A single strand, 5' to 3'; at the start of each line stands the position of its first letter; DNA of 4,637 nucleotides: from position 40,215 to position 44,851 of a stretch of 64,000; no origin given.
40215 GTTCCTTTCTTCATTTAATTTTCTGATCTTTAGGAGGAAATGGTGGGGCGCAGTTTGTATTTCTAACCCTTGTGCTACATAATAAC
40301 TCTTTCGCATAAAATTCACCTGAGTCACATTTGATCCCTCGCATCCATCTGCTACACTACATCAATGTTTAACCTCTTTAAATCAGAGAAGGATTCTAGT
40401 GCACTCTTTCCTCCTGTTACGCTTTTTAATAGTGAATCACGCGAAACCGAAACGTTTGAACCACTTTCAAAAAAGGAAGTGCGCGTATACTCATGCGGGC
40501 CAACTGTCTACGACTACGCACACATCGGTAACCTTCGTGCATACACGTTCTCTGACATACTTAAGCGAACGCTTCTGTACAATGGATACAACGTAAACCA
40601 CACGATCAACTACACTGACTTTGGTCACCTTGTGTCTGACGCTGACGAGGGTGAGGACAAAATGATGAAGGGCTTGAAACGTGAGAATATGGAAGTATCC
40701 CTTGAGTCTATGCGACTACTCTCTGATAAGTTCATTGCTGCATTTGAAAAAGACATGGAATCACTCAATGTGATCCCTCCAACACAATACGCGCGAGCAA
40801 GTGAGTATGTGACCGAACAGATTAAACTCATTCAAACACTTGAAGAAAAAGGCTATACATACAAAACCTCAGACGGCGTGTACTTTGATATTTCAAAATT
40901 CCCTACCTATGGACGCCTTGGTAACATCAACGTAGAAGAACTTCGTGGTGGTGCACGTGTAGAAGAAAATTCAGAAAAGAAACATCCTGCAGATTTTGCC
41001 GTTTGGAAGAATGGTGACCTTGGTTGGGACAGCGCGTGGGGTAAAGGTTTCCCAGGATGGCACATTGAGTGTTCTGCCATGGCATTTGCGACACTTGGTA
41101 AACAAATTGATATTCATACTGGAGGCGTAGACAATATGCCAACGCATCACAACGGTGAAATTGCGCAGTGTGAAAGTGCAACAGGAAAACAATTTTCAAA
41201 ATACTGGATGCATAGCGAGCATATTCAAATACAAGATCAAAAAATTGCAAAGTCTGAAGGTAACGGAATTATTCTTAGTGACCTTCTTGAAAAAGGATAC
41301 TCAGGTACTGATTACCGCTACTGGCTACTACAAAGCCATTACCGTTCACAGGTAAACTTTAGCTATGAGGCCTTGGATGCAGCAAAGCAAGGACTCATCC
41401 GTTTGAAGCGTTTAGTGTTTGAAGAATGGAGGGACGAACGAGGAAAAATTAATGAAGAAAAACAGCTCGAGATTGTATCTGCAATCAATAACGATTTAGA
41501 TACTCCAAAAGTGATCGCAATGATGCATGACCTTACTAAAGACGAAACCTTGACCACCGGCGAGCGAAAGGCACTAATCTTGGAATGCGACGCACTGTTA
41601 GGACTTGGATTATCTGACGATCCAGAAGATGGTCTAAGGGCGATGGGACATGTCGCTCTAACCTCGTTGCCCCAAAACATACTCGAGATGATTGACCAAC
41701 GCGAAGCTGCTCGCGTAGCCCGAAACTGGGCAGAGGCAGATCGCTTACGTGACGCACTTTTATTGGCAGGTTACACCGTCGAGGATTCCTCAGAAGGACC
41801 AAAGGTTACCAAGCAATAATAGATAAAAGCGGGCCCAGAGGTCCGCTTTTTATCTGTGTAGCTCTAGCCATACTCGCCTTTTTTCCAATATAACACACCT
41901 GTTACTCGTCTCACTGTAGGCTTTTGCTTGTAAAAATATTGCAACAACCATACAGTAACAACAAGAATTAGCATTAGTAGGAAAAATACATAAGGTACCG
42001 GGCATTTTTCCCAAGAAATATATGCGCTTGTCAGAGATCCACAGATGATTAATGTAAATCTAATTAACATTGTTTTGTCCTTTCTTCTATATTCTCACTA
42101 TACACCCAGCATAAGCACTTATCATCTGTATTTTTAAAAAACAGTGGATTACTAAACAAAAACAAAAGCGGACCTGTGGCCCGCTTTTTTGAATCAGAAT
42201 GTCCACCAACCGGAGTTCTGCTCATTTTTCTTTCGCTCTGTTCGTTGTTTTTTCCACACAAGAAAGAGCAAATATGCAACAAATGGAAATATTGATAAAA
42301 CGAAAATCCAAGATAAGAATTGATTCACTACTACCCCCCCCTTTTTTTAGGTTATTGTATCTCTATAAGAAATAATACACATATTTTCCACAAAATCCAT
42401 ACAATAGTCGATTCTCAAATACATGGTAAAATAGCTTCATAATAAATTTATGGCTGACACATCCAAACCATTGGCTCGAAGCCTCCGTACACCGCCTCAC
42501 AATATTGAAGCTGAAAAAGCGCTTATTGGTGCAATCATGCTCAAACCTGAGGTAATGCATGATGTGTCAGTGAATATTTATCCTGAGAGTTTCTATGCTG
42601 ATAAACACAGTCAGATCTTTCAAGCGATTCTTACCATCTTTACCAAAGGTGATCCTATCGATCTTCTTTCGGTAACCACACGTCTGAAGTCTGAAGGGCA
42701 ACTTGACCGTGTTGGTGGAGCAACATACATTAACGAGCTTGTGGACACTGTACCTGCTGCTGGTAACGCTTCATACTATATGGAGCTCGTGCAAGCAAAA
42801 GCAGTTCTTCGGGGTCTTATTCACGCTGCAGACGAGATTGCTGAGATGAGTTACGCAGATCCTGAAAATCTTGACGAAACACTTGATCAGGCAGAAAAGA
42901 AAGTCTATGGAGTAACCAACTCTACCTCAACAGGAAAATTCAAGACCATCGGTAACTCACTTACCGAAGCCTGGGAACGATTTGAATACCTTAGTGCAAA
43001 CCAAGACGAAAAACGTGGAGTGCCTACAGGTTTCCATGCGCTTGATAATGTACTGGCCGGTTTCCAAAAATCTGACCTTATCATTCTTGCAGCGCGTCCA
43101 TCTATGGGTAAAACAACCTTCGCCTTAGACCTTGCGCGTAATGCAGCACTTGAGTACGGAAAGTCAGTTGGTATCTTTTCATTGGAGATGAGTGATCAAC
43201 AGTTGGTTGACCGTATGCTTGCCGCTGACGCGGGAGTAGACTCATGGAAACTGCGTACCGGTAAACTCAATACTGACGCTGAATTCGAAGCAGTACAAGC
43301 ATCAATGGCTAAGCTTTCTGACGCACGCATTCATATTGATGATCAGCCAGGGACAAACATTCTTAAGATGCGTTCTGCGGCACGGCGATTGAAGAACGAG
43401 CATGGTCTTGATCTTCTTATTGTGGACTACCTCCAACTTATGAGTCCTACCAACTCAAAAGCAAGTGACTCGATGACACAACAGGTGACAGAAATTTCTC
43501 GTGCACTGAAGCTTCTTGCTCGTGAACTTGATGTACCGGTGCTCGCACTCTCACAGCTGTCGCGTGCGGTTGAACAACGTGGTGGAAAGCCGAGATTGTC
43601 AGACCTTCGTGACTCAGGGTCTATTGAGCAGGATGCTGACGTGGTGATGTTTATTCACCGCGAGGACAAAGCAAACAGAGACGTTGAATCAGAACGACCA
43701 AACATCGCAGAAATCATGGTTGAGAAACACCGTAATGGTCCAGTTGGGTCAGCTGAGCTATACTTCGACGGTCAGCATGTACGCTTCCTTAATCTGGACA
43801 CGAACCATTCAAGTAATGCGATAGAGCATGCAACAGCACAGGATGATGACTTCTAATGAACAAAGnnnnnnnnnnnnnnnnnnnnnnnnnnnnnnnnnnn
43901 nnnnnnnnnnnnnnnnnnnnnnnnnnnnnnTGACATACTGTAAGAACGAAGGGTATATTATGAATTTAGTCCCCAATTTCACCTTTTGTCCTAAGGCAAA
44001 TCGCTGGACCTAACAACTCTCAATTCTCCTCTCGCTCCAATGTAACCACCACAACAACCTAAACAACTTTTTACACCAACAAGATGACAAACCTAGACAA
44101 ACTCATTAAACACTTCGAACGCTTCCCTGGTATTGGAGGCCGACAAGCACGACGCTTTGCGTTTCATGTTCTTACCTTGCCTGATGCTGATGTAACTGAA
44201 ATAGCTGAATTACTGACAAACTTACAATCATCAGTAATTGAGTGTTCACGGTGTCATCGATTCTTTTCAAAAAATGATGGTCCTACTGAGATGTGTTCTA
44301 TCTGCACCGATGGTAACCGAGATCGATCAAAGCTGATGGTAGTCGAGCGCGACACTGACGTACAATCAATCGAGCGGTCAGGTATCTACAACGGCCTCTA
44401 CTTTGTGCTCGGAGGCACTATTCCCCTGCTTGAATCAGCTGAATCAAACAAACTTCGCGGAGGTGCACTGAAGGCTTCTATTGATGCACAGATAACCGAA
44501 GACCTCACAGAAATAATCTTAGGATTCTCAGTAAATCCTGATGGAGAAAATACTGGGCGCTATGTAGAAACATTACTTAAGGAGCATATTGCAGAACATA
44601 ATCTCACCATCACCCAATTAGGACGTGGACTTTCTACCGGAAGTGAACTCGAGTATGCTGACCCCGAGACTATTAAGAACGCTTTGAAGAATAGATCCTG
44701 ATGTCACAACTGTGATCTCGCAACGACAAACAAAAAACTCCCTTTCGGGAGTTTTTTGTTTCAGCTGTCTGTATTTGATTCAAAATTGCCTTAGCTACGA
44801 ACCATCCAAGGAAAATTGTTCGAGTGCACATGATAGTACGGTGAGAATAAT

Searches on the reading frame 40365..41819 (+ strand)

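Call 65: search_protein_families(library=pfam, proteins=[window:40365-41819:+], max_evalue=0.001)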
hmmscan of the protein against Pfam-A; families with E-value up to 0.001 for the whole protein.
window:40365-41819:+ (484 aa): 3 families
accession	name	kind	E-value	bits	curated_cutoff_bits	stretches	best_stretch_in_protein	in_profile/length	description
PF01406.26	tRNA-synt_1e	-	4.1e-94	315.8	27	1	31-341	2-300/301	tRNA synthetases class I (C) catalytic domain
PF09334.17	tRNA-synt_1g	-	7e-07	28.8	20.1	1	268-336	302-370/391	tRNA synthetases class I (M)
PF23493.1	CysS_C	-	3.4e-05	24.3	23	1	434-475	3-44/51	Cysteinyl-tRNA ligase anticodon binding domain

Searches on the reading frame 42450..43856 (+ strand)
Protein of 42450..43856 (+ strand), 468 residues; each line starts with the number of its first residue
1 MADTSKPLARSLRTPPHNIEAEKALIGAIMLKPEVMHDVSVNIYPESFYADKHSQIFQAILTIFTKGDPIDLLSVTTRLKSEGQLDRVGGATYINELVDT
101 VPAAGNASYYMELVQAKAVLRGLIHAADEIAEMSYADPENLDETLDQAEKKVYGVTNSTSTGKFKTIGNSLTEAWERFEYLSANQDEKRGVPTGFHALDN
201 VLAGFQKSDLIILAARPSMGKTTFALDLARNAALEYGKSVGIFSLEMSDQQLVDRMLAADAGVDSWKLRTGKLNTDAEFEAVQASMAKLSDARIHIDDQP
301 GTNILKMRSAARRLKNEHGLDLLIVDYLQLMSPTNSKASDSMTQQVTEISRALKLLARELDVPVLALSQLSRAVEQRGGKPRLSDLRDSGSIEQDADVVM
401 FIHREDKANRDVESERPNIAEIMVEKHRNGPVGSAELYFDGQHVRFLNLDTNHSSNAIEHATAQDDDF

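Call 65: search_protein_families(library=pfam, proteins=[window:42450-43856:+], max_evalue=0.001)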
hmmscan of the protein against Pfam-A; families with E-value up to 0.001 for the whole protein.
window:42450-43856:+ (468 aa): 4 families
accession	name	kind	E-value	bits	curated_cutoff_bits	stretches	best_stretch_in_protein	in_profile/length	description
PF03796.21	DnaB_C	-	2.2e-100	335.7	27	1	190-447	1-254/255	DnaB-like helicase C terminal domain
PF00772.26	DnaB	-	5.5e-31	107.1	23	1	15-115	2-102/103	DnaB-like helicase N terminal domain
PF13481.12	AAA_25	-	2e-12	47.6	27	1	191-370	15-190/195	AAA domain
PF06745.19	ATPase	-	2.5e-07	30.8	26.6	1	191-354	1-152/231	KaiC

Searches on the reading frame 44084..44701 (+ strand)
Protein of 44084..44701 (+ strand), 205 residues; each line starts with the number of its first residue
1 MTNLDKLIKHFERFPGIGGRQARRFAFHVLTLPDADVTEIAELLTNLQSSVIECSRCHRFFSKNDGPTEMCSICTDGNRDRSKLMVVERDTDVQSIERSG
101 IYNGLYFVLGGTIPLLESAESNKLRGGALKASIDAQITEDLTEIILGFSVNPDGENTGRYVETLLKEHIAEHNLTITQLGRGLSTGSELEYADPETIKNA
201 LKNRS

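Call 65: search_protein_families(library=pfam, proteins=[window:44084-44701:+], max_evalue=0.001)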
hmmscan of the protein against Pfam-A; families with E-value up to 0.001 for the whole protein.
window:44084-44701:+ (205 aa): 4 families
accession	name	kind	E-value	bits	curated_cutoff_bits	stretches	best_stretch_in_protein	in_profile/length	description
PF13662.12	Toprim_4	-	6.2e-11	42.8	25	1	82-168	1-73/85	Toprim domain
PF21176.3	RecR_HhH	-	1.5e-09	38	27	1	4-46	1-43/45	RecR, helix-hairpin-helix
PF21175.2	RecR_C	-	9e-08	31.8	22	1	182-204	1-23/24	RecR, C-terminal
PF01751.28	Toprim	-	3.5e-06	27.5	23.1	1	83-176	1-93/96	Toprim domain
